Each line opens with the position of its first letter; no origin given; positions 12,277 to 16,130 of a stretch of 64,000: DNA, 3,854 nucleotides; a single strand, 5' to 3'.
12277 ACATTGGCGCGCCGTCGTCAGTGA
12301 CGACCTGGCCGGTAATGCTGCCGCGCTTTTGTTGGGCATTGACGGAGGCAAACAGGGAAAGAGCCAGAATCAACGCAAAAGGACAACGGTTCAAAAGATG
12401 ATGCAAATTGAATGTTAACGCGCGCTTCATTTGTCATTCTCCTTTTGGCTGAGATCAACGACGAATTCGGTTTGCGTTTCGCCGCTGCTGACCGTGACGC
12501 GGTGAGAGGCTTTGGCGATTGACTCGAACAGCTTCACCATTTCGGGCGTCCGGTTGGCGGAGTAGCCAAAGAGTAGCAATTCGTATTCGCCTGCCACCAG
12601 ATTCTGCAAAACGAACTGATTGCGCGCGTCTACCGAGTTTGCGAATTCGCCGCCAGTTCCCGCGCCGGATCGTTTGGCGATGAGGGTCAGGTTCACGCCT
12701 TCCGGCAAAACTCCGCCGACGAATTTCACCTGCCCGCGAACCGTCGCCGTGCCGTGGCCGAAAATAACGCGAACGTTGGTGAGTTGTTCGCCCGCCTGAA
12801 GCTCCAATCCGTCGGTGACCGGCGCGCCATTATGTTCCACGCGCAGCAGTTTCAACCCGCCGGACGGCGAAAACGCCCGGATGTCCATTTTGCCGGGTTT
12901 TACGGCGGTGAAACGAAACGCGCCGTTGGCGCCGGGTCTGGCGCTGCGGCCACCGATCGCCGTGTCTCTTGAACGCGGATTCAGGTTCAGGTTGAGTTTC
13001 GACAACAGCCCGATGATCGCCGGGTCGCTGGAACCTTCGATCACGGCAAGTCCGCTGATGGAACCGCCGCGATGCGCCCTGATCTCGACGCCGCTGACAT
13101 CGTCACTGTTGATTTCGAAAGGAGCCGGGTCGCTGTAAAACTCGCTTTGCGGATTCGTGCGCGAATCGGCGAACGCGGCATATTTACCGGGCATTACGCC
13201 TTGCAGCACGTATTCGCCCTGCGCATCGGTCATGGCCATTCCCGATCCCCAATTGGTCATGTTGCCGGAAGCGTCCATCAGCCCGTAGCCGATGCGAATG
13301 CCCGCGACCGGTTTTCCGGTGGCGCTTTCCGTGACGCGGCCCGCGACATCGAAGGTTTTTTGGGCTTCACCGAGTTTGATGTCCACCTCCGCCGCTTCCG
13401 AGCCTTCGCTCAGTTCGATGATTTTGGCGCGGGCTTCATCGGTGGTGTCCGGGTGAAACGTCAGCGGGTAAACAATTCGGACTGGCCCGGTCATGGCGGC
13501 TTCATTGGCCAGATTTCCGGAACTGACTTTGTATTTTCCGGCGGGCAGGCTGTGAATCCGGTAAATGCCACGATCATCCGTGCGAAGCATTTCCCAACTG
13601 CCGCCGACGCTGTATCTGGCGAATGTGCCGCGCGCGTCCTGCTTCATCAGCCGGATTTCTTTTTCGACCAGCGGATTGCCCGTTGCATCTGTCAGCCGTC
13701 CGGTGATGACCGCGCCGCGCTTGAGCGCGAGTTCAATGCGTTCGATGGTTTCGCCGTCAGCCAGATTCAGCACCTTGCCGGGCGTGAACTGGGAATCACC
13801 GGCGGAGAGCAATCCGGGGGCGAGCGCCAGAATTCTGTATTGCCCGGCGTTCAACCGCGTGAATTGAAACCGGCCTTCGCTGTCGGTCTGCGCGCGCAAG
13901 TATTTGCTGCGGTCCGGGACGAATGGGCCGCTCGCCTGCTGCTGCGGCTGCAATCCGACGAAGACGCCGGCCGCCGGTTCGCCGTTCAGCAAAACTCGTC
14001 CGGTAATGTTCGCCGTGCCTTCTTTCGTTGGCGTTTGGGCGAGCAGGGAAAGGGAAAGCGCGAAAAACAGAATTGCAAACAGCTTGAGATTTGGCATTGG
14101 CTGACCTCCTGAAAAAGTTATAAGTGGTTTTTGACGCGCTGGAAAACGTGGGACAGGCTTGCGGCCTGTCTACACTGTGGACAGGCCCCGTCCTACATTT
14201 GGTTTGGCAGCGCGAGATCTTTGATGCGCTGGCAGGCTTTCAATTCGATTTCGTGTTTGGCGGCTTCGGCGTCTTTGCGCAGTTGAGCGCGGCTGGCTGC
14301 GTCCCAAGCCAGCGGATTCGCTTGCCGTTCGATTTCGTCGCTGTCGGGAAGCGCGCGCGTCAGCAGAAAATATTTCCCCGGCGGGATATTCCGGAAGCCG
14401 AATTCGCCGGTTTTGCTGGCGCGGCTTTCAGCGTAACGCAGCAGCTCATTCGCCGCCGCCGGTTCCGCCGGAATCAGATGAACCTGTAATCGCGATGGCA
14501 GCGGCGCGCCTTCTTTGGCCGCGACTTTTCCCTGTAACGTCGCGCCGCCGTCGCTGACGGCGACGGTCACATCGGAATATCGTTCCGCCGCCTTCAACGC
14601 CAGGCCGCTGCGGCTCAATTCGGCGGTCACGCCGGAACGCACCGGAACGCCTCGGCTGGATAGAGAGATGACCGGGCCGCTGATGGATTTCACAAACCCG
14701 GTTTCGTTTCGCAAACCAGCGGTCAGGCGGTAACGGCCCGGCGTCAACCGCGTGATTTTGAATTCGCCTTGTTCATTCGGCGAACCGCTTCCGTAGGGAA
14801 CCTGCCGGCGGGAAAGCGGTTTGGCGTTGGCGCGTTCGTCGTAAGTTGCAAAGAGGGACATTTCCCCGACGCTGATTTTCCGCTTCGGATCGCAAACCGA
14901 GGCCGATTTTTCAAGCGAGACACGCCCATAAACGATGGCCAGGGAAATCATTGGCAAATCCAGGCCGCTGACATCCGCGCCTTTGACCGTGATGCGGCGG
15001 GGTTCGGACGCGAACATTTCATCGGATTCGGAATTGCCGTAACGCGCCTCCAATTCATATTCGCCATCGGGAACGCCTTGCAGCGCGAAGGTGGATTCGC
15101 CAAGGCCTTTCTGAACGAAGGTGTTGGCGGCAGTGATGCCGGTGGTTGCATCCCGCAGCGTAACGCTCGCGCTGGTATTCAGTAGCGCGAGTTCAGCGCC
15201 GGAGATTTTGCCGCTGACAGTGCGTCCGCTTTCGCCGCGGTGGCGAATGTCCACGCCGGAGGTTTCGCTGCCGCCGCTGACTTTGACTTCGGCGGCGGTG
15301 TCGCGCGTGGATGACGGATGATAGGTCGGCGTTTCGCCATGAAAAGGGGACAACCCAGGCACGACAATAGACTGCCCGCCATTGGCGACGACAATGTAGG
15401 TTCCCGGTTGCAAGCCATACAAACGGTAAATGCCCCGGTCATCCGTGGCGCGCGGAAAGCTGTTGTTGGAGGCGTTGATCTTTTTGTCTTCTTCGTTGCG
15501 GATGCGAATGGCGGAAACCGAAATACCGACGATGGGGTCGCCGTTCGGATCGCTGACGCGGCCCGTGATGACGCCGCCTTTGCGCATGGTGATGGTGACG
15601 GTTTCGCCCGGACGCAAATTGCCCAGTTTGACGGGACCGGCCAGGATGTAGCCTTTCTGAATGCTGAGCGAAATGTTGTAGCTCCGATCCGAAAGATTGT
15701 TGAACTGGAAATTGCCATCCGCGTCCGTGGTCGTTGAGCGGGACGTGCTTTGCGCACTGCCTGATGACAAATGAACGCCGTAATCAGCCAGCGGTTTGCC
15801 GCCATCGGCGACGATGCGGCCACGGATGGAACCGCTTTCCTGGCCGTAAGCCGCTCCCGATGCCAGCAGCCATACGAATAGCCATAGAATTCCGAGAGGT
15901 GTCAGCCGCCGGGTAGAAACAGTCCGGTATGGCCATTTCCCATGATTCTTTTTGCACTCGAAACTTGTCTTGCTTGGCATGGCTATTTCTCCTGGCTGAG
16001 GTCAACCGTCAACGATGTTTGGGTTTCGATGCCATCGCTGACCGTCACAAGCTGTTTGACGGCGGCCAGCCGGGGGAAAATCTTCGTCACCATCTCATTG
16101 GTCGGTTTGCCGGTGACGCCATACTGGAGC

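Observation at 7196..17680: Three tandem copies of a translationally coupled two-gene cassette encoding secreted five-module beta-sandwich proteins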

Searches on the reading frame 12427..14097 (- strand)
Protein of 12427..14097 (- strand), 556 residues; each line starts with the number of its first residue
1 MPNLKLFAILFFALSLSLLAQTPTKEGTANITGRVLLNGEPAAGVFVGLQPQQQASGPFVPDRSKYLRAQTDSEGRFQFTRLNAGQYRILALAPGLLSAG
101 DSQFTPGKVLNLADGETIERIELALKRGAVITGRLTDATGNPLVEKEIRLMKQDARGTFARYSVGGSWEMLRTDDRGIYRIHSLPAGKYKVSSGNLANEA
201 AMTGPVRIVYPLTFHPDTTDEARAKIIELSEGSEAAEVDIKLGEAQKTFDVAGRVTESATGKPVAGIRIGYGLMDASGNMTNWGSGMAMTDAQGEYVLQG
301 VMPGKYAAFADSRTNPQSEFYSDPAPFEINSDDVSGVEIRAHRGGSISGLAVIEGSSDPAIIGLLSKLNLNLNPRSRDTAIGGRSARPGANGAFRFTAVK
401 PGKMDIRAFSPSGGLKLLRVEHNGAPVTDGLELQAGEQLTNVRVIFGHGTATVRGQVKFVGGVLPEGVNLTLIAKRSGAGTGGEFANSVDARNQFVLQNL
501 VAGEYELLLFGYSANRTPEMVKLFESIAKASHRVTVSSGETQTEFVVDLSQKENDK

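Call 5: search_protein_families(library=pfam, proteins=[window:12427-14097:-], max_evalue=0.01)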
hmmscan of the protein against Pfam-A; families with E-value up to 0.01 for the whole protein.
window:12427-14097:- (556 aa): 13 families
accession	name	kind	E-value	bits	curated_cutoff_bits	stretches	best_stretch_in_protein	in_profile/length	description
PF13620.12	CarboxypepD_reg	-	4.2e-26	91.5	32.3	3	31-108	2-73/82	Carboxypeptidase regulatory-like domain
PF17210.9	SdrD_B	-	2.6e-12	47.4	29.7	0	68-94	41-67/112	SdrD B-like domain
PF00775.27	Dioxygenase_C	-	2.7e-10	40.4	27.3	1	130-194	31-102/182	Dioxygenase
PF17802.7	SpaA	-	6.8e-10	39.4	23.1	0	136-191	8-56/91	Prealbumin-like fold domain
PF14686.12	fn3_3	-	4.9e-09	36.3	24.4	0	68-100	28-60/75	Polysaccharide lyase family 4, domain II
PF10670.15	DUF4198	-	8.1e-09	36.3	34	1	30-92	148-206/209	Domain of unknown function (DUF4198)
PF13715.12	CarbopepD_reg_2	-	2.2e-08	34.4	32.2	0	68-90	27-49/88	CarboxypepD_reg-like domain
PF07210.18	DUF1416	-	4.3e-06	27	23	0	389-414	54-78/97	Protein of unknown function (DUF1416)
PF24025.1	Ig_DR_A0283-like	-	2.6e-05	24.9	27.1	0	23-96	2-67/102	DR_A0283-like, Ig-like domain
PF20598.4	DUF6795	-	2.7e-05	24.8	27.4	0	31-82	1-46/103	Domain of unknown function (DUF6795)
PF23193.1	NOMO_3rd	-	3.7e-05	24.2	27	1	63-94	56-87/120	NOMO third transthyretin-like domain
PF08400.16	phage_tail_N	-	0.00069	20.1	26.6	0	130-192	4-61/134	Prophage tail fibre N-terminal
PF22904.2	NOMO1-like_2nd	-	0.0012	19.3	27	0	31-95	6-64/90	BOS complex subunit NOMO1-like, second beta sandwich domain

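Call 6: search_protein_families(library=ncbifam, proteins=[window:12427-14097:-], max_evalue=0.01)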
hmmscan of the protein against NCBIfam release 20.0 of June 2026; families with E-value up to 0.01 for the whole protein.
window:12427-14097:- (556 aa): 5 families
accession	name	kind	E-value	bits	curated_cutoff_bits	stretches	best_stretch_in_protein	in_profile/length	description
TIGR04134.1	lipo_with_rSAM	hypoth_equivalog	1.5e-06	28.3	39.8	1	241-303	32-96/150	radical SAM-associated putative lipoprotein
TIGR02422.1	protocat_beta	equivalog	1.2e-05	25.1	296.4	0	284-307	108-131/220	protocatechuate 3,4-dioxygenase subunit beta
TIGR02438.1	catachol_actin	equivalog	0.00013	21.2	404.4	1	129-192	133-200/281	catechol 1,2-dioxygenase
TIGR02439.1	catechol_proteo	equivalog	0.0017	17.4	392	0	248-314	128-201/285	catechol 1,2-dioxygenase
TIGR02423.1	protocat_alph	equivalog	0.0048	16.8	126.25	0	284-310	87-113/193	protocatechuate 3,4-dioxygenase subunit alpha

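Call 13: search_solved_structures(query=window:12427-14097:-, max_evalue=0.01)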
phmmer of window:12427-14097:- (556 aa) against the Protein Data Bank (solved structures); distinct sequences matched with E-value up to 0.01: 0.

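Call 35: find_homologous_proteins(query=window:12427-14097:-, max_evalue=1e-10)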
Query window:12427-14097:- (556 aa): 759 proteins with E <= 1e-10 among 8000 candidates; the best 120 are listed.
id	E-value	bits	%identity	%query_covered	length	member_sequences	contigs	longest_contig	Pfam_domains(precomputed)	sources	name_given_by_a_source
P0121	0.0e+0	1195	98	100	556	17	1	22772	PF10670.16,PF13715.13,PF14686.13,PF17802.8,PF00775.28,PF13620.13,PF22904.4,PF17210.10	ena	-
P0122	2.5e-221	754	64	96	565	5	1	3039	PF07495.20,PF17802.8,PF23193.2,PF00775.28,PF13620.13,PF17210.10,PF10670.16,PF13715.13,PF14686.13,PF24025.2,PF09430.17,PF22904.4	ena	-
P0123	2.5e-219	748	63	99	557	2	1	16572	PF10670.16,PF13715.13,PF14686.13,PF24025.2,PF17802.8,PF00775.28,PF13620.13,PF09430.17,PF22904.4,PF17210.10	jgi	jgi:hypothetical protein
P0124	4.8e-214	730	61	98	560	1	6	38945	PF10670.16,PF13715.13,PF14686.13,PF24025.2,PF17802.8,PF00775.28,PF13620.13,PF09430.17,PF22904.4,PF17210.10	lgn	-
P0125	1.6e-210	719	62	98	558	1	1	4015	PF10670.16,PF13715.13,PF14686.13,PF20598.5,PF17802.8,PF23193.2,PF00775.28,PF13620.13,PF09430.17,PF22904.4,PF17210.10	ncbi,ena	-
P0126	1.7e-210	718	61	99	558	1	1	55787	PF07495.20,PF17802.8,PF23193.2,PF00775.28,PF13620.13,PF17210.10,PF10670.16,PF13715.13,PF02369.23,PF14686.13,PF24025.2,PF20598.5,PF09430.17,PF22904.4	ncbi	-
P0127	3.5e-209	714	61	97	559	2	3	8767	PF13715.13,PF14686.13,PF17802.8,PF00775.28,PF13620.13,PF22904.4,PF17210.10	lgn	-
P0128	9.7e-207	706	60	98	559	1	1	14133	PF07495.20,PF17802.8,PF23193.2,PF00775.28,PF13620.13,PF17210.10,PF10670.16,PF13715.13,PF14686.13,PF24025.2,PF20598.5,PF09430.17,PF22904.4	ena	-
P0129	2.4e-205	701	59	97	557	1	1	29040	PF10670.16,PF13715.13,PF14686.13,PF24025.2,PF17802.8,PF23193.2,PF00775.28,PF13620.13,PF09430.17,PF22904.4,PF17210.10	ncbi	-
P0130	1.9e-204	698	60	97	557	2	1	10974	PF07495.20,PF10670.16,PF13715.13,PF14686.13,PF17802.8,PF23193.2,PF00775.28,PF13620.13,PF22904.4,PF17210.10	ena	-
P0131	7.3e-204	697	58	98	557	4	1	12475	PF07495.20,PF17802.8,PF23193.2,PF00775.28,PF13620.13,PF17210.10,PF10670.16,PF13715.13,PF14686.13,PF24025.2,PF09430.17,PF22904.4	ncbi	-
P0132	2.8e-203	695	59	99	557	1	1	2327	PF10670.16,PF13715.13,PF14686.13,PF17802.8,PF00775.28,PF13620.13,PF22904.4,PF17210.10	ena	-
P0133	4.9e-203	694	59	99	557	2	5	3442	PF07495.20,PF10670.16,PF13715.13,PF14686.13,PF24025.2,PF17802.8,PF23193.2,PF00775.28,PF13620.13,PF22904.4,PF17210.10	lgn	-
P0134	5.0e-203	694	59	99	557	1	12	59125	PF10670.16,PF13715.13,PF14686.13,PF17802.8,PF23193.2,PF00775.28,PF13620.13,PF22904.4,PF17210.10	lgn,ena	-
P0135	6.2e-203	693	59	98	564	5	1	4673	PF08400.17,PF10670.16,PF13715.13,PF14686.13,PF17802.8,PF00775.28,PF13620.13,PF09430.17,PF22904.4,PF17210.10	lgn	-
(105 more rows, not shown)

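Call 78: find_encoding_contigs(protein=P0121, flank=10000, max_places=3)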
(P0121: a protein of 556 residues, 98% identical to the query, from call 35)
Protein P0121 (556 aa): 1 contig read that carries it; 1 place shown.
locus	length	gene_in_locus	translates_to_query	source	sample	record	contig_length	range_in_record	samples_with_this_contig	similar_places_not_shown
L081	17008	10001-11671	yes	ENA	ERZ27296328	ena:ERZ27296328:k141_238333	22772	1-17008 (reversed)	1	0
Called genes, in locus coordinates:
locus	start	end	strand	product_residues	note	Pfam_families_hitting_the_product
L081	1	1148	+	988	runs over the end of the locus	PF07244:POTRA, PF01103:Omp85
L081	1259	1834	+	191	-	PF03938:OmpH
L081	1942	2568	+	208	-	PF03938:OmpH, PF17078:SHE3 (weak)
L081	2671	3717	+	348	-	PF04613:LpxD, PF25084:LbH_EIF2B, PF00132:Hexapep, PF14602:Hexapep_2 (faint), PF25087:GMPPB_C, PF00132:Hexapep (weak)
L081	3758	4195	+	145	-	PF22817:ApeP-like, PF07977:FabA, PF22818:ApeI-like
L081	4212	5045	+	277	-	PF25087:GMPPB_C (weak), PF25084:LbH_EIF2B (faint), PF00132:Hexapep (weak), PF13720:Acetyltransf_11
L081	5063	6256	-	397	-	PF05626:DUF790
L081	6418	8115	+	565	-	PF00775:Dioxygenase_C (faint), PF02369:Big_1 (faint), PF10670:DUF4198 (weak), PF13620:CarboxypepD_reg, PF13715:CarbopepD_reg_2 (faint), PF17210:SdrD_B (faint), PF17802:SpaA (faint), PF13620:CarboxypepD_reg (weak), +3 more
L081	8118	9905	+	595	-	PF00775:Dioxygenase_C (faint), PF02369:Big_1 (faint), PF10670:DUF4198 (faint), PF13620:CarboxypepD_reg, PF13715:CarbopepD_reg_2 (faint), PF14686:fn3_3 (faint), PF17210:SdrD_B (faint), PF13620:CarboxypepD_reg, +6 more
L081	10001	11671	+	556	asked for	PF00775:Dioxygenase_C (faint), PF10670:DUF4198 (weak), PF13620:CarboxypepD_reg (weak), PF13715:CarbopepD_reg_2 (faint), PF22904:NOMO1-like_2nd (faint), PF14686:fn3_3 (faint), PF17210:SdrD_B (faint), PF17802:SpaA (faint)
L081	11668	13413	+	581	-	PF10670:DUF4198 (faint), PF22904:NOMO1-like_2nd (faint), PF09430:EMC7_beta-sandw (faint), PF13620:CarboxypepD_reg, PF13715:CarbopepD_reg_2 (faint), PF17210:SdrD_B (faint), PF17802:SpaA (faint), PF13620:CarboxypepD_reg (weak), +1 more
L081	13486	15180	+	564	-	PF00775:Dioxygenase_C (faint), PF02369:Big_1 (faint), PF10670:DUF4198 (faint), PF13620:CarboxypepD_reg (weak), PF13715:CarbopepD_reg_2 (faint), PF14686:fn3_3 (faint), PF17210:SdrD_B (faint), PF13620:CarboxypepD_reg (weak), +3 more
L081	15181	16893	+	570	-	PF00775:Dioxygenase_C (faint), PF13620:CarboxypepD_reg, PF13715:CarbopepD_reg_2 (faint), PF17210:SdrD_B (faint), PF17802:SpaA (faint), PF22904:NOMO1-like_2nd (faint), PF23193:NOMO_3rd (faint), PF09430:EMC7_beta-sandw (faint)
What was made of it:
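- Same layout in a near-identical strain: call 78.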

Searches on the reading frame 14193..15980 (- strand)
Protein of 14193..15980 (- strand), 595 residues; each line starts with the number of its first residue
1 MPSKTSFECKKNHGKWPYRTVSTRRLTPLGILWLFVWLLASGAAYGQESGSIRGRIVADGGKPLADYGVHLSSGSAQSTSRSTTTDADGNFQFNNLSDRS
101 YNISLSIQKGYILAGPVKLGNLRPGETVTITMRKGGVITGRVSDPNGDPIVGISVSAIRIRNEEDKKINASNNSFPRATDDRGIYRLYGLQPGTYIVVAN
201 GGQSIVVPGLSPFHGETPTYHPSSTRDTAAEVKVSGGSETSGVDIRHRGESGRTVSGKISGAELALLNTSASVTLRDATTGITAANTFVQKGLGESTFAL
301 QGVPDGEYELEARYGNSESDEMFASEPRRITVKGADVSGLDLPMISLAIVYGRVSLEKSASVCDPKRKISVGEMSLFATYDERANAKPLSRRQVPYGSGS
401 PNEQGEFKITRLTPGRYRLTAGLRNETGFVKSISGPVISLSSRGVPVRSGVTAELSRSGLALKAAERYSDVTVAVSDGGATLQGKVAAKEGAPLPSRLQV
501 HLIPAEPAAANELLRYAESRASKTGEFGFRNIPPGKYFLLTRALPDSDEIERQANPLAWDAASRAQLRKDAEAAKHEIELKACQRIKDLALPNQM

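Call 5: search_protein_families(library=pfam, proteins=[window:14193-15980:-], max_evalue=0.01)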
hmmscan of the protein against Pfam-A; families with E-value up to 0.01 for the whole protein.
window:14193-15980:- (595 aa): 16 families
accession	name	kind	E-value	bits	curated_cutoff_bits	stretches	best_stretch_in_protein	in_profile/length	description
PF13620.12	CarboxypepD_reg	-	3.1e-28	98.4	32.3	2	51-106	1-55/82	Carboxypeptidase regulatory-like domain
PF17210.9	SdrD_B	-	1.4e-13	51.4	29.7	1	62-113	22-72/112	SdrD B-like domain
PF13715.12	CarbopepD_reg_2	-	1.1e-11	45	32.2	1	53-106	2-51/88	CarboxypepD_reg-like domain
PF17802.7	SpaA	-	2.1e-10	41.1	23.1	0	58-104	10-57/91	Prealbumin-like fold domain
PF23193.1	NOMO_3rd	-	1.7e-08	35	27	0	514-543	57-86/120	NOMO third transthyretin-like domain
PF09430.16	EMC7_beta-sandw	-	2.2e-08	34.7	26.6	0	77-106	18-46/122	ER membrane protein complex subunit 7, beta-sandwich domain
PF10670.15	DUF4198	-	2.1e-07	31.7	34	0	52-94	149-194/209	Domain of unknown function (DUF4198)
PF02369.22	Big_1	-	5.3e-07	30.1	34.9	1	43-98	12-69/93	Bacterial Ig-like domain (group 1)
PF14686.12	fn3_3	-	2.8e-06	27.4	24.4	0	402-421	32-51/75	Polysaccharide lyase family 4, domain II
PF07495.19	Y_Y_Y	-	3.9e-05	23.9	26.6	0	402-421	25-44/65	Y_Y_Y domain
PF00775.27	Dioxygenase_C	-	6.7e-05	22.8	27.3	0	138-205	32-106/182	Dioxygenase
PF20598.4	DUF6795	-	0.00013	22.7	27.4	1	52-102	1-52/103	Domain of unknown function (DUF6795)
PF25020.1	TTR_TEN1-4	-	0.00055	20.2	27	0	135-158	6-29/86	Teneurin TTR-like domain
PF24025.1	Ig_DR_A0283-like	-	0.0014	19.3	27.1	0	141-201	12-64/102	DR_A0283-like, Ig-like domain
PF11974.14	bMG3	-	0.0014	19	34.9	0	60-99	24-62/103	Bacterial alpha-2-macroglobulin MG3 domain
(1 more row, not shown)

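Call 6: search_protein_families(library=ncbifam, proteins=[window:14193-15980:-], max_evalue=0.01)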
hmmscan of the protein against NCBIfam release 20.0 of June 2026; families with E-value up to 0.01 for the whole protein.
window:14193-15980:- (595 aa): 3 families
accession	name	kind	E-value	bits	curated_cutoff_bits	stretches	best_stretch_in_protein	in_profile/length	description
TIGR04134.1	lipo_with_rSAM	hypoth_equivalog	2.9e-05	24.1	39.8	0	138-187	42-89/150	radical SAM-associated putative lipoprotein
NF058648.1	ECF_sub_HI1622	equivalog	7.4e-05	22.8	100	1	48-114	23-89/180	NikL family nickel/cobalt ECF transporter subunit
TIGR04056.1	OMP_RagA_SusC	subfamily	0.0066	14.8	368.25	0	52-99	3-45/981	SusC/RagA family TonB-linked outer membrane protein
